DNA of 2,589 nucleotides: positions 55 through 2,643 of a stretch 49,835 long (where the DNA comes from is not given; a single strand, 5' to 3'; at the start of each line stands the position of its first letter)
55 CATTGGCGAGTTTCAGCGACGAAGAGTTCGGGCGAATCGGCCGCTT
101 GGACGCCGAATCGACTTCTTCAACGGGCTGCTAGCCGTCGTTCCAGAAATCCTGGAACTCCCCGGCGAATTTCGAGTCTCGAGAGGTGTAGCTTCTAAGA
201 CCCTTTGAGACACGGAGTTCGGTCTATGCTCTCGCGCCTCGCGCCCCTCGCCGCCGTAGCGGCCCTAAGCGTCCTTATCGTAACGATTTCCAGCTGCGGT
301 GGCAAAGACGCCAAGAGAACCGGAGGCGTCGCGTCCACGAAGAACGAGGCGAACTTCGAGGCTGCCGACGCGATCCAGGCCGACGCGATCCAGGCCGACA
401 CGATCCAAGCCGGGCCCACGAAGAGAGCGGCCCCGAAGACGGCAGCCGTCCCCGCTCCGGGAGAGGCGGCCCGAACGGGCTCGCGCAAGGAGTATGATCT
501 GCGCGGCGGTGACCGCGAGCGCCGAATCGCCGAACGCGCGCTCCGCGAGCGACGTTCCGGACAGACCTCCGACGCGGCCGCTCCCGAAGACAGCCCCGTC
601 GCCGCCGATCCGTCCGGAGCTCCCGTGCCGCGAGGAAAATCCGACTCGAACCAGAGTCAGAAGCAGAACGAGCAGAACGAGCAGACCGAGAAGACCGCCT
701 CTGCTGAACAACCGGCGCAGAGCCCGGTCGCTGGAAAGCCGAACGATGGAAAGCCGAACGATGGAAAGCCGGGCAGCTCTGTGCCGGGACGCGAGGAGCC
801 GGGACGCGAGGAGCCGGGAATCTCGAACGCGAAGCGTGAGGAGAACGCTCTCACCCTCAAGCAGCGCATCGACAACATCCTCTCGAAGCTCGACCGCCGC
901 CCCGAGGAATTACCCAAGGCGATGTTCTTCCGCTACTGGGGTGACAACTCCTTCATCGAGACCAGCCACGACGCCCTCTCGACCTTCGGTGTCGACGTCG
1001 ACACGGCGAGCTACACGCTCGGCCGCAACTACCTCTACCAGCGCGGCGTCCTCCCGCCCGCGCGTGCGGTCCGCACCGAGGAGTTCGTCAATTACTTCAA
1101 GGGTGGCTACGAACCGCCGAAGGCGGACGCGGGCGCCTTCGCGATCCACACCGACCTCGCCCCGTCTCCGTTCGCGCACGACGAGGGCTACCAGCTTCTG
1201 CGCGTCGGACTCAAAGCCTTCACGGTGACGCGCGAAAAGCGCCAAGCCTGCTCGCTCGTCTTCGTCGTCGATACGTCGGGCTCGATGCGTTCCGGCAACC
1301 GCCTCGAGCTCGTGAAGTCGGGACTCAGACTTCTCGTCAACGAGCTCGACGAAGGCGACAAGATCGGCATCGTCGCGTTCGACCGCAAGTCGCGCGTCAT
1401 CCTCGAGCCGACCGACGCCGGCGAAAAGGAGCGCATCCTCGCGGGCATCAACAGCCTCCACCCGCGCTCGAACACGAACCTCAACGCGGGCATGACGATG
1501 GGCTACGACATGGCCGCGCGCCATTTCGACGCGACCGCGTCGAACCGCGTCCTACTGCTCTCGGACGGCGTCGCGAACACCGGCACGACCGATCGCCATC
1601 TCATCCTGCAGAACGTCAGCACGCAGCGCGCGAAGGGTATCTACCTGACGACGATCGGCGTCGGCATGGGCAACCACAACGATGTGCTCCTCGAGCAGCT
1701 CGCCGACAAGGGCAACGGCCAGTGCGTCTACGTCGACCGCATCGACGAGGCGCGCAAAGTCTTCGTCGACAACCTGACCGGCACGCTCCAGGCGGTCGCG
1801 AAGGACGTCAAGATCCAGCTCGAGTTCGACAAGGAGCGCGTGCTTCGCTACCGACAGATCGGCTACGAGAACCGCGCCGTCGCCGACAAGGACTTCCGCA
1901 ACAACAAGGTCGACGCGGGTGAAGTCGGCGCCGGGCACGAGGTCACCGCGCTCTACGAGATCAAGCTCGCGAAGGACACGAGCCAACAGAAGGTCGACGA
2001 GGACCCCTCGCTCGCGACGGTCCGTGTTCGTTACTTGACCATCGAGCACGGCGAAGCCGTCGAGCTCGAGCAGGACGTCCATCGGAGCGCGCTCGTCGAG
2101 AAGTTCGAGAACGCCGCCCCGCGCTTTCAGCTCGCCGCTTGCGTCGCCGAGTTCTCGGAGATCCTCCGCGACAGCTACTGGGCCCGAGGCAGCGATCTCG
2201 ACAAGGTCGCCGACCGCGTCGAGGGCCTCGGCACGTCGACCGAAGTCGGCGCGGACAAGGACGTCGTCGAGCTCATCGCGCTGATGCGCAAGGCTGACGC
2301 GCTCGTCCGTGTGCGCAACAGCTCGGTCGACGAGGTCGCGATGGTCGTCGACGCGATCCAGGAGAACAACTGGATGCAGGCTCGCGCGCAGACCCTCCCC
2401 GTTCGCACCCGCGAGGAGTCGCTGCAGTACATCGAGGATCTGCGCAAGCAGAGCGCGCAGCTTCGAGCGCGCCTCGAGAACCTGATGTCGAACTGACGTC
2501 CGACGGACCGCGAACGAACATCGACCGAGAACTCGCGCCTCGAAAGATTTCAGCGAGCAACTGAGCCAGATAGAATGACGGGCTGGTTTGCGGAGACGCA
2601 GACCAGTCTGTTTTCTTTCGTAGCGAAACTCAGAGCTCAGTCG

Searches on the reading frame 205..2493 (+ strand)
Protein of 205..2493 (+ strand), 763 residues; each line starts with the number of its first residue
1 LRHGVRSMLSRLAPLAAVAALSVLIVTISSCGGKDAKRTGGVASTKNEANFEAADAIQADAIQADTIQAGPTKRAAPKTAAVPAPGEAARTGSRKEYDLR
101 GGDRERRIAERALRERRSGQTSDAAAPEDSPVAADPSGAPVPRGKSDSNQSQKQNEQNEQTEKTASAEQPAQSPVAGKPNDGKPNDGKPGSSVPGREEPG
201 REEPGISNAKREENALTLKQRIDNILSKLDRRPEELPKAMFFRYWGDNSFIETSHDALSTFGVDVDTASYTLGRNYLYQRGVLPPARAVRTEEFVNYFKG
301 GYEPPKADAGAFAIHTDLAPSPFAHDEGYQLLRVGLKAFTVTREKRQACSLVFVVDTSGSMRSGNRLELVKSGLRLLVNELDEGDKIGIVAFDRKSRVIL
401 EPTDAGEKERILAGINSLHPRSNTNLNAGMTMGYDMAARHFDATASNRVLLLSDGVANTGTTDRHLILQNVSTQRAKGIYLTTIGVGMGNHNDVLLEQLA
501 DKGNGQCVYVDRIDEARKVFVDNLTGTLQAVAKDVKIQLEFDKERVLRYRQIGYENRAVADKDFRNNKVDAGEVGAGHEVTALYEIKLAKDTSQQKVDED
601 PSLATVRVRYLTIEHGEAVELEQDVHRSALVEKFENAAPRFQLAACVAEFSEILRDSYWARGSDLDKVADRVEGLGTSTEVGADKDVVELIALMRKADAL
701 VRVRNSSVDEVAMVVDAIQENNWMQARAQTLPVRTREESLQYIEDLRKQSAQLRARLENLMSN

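Call 21: search_protein_families(library=pfam, proteins=[window:205-2493:+], max_evalue=0.01)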
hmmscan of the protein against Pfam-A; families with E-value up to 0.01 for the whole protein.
window:205-2493:+ (763 aa): 5 families
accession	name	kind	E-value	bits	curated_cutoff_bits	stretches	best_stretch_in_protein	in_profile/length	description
PF12034.13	YfbK_C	-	3e-39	135.5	25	1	526-694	1-181/184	Uncharacterized protein YfbK, C-terminal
PF12450.13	vWF_A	-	4.5e-23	81.5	25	1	242-326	7-89/94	von Willebrand factor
PF13519.12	VWA_2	-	2.4e-18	67.2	27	1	351-455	1-106/107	von Willebrand factor type A domain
PF00092.34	VWA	-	7.7e-18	65.8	23.8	1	351-510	2-161/174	von Willebrand factor type A domain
PF13768.12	VWA_3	-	8e-12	45.9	27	1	351-507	3-153/155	von Willebrand factor type A domain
